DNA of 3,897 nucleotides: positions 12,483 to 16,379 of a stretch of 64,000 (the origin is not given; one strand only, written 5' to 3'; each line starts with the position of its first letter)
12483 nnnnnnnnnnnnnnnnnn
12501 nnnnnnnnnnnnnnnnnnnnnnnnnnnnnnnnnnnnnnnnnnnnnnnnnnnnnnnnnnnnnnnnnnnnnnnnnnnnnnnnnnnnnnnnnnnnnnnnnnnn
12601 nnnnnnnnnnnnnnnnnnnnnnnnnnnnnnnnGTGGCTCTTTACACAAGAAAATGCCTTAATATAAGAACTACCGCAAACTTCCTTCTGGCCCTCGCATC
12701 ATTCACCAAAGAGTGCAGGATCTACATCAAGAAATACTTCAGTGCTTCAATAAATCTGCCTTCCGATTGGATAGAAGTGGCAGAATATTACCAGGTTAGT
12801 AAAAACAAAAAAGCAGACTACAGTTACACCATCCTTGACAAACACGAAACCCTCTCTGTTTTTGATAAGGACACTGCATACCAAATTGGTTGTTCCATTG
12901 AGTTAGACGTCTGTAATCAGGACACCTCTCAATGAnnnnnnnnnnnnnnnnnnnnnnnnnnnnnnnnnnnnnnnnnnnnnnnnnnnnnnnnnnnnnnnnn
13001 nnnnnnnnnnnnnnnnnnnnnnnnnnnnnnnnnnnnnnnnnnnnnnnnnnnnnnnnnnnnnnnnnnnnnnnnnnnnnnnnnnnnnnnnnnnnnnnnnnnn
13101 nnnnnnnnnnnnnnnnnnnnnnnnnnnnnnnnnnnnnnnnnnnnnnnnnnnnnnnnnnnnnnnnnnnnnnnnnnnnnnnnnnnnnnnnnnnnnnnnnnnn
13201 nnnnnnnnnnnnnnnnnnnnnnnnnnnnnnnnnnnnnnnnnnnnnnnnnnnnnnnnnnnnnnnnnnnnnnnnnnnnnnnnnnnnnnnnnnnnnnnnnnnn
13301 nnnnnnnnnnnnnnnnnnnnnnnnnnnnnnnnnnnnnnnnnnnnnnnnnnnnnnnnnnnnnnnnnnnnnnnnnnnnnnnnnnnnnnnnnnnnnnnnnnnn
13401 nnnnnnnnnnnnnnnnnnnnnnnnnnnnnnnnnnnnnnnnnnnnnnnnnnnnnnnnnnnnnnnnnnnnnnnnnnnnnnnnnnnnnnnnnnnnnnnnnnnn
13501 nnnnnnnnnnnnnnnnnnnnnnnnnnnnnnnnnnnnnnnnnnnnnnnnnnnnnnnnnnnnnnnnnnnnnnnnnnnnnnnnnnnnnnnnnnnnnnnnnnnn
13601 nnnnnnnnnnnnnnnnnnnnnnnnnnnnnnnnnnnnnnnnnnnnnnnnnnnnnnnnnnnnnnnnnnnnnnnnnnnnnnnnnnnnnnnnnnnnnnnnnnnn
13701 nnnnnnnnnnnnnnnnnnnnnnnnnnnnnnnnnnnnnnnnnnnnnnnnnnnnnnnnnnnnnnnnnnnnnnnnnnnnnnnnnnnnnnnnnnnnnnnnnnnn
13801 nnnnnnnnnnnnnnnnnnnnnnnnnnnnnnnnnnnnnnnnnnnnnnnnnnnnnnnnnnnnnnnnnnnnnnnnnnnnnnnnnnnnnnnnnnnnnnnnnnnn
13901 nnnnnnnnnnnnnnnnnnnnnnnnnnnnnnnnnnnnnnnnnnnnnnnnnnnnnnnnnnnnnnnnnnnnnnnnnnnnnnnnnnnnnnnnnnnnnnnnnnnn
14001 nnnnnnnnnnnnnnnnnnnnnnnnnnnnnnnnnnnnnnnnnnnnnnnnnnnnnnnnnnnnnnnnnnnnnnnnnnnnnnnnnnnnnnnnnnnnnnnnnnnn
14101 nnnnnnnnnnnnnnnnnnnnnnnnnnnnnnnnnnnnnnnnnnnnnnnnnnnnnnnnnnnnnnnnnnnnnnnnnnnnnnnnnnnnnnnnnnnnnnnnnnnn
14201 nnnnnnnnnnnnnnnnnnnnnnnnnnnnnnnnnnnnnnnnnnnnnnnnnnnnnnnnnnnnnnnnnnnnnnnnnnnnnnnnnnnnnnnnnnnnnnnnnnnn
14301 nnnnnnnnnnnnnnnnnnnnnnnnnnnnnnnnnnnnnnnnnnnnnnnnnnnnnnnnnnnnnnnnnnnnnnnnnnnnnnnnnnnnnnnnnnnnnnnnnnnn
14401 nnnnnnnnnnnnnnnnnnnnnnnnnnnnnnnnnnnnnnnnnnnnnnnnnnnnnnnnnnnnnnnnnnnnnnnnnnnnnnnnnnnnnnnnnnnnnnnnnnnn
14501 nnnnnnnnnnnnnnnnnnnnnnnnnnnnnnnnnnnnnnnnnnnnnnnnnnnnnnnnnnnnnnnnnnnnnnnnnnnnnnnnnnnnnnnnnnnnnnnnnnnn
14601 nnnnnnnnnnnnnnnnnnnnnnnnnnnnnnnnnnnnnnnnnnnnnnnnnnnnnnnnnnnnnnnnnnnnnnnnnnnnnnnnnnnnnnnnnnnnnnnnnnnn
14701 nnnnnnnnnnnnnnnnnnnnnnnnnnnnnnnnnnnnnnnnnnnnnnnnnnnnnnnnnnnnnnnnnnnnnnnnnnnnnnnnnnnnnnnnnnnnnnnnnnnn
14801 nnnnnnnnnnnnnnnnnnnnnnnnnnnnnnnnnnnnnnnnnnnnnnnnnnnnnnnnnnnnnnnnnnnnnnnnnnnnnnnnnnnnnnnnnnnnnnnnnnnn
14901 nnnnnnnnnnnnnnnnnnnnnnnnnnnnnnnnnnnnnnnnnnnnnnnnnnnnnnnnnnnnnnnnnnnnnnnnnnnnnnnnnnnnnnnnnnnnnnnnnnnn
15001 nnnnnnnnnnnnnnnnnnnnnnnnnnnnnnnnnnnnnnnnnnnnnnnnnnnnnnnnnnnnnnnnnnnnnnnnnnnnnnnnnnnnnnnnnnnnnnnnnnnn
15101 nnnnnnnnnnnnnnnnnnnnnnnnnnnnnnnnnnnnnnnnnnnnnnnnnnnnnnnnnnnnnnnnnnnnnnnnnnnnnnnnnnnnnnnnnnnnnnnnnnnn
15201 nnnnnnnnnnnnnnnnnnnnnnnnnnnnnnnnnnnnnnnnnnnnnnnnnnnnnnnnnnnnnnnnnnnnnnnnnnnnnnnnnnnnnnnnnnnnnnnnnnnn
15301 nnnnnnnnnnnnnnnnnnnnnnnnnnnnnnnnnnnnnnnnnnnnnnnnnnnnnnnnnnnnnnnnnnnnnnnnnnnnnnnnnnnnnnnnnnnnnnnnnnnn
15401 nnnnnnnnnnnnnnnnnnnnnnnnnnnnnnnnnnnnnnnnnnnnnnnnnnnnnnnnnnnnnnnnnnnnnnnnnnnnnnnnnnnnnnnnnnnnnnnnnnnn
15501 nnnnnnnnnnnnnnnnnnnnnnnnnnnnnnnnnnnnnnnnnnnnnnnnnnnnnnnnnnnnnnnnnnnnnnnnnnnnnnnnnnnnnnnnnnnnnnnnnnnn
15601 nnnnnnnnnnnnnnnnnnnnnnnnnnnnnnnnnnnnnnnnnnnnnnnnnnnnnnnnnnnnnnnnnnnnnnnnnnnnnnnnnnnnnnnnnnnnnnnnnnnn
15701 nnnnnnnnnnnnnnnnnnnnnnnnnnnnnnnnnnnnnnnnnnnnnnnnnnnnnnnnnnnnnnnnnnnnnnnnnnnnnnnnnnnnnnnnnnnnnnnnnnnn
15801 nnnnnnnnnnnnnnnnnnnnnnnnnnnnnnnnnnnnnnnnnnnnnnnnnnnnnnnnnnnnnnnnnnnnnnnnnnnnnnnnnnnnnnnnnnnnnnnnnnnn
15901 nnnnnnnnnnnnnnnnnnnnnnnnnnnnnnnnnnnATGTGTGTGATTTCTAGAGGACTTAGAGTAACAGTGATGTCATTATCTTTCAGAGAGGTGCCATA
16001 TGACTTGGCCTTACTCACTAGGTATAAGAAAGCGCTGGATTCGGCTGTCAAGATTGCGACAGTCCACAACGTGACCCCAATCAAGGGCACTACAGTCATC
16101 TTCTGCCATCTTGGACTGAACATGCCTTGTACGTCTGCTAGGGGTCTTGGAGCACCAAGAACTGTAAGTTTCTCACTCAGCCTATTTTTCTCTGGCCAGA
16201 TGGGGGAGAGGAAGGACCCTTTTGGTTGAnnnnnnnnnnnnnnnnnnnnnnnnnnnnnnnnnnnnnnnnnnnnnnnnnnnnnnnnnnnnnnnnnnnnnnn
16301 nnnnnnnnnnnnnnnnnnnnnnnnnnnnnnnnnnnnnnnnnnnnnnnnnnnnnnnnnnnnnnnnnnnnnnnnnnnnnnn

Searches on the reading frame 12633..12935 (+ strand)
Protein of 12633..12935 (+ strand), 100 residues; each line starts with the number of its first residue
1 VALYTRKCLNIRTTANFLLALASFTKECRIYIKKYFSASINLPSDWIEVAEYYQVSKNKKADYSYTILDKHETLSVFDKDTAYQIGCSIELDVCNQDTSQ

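Call 21: search_protein_families(library=pfam, proteins=[window:12633-12935:+], max_evalue=0.01)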
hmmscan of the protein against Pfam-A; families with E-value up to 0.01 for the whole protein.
window:12633-12935:+ (100 aa): 1 family
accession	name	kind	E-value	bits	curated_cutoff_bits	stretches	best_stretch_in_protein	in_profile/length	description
PF05731.17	TROVE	-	2.2e-16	60.5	23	1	2-60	67-126/442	TROVE domain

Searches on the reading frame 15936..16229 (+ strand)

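Call 21: search_protein_families(library=pfam, proteins=[window:15936-16229:+], max_evalue=0.01)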
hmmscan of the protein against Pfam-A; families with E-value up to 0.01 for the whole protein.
window:15936-16229:+ (97 aa): 1 family
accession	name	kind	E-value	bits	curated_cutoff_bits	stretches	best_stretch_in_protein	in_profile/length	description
PF05731.17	TROVE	-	0.00036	20.3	23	1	20-51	411-442/442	TROVE domain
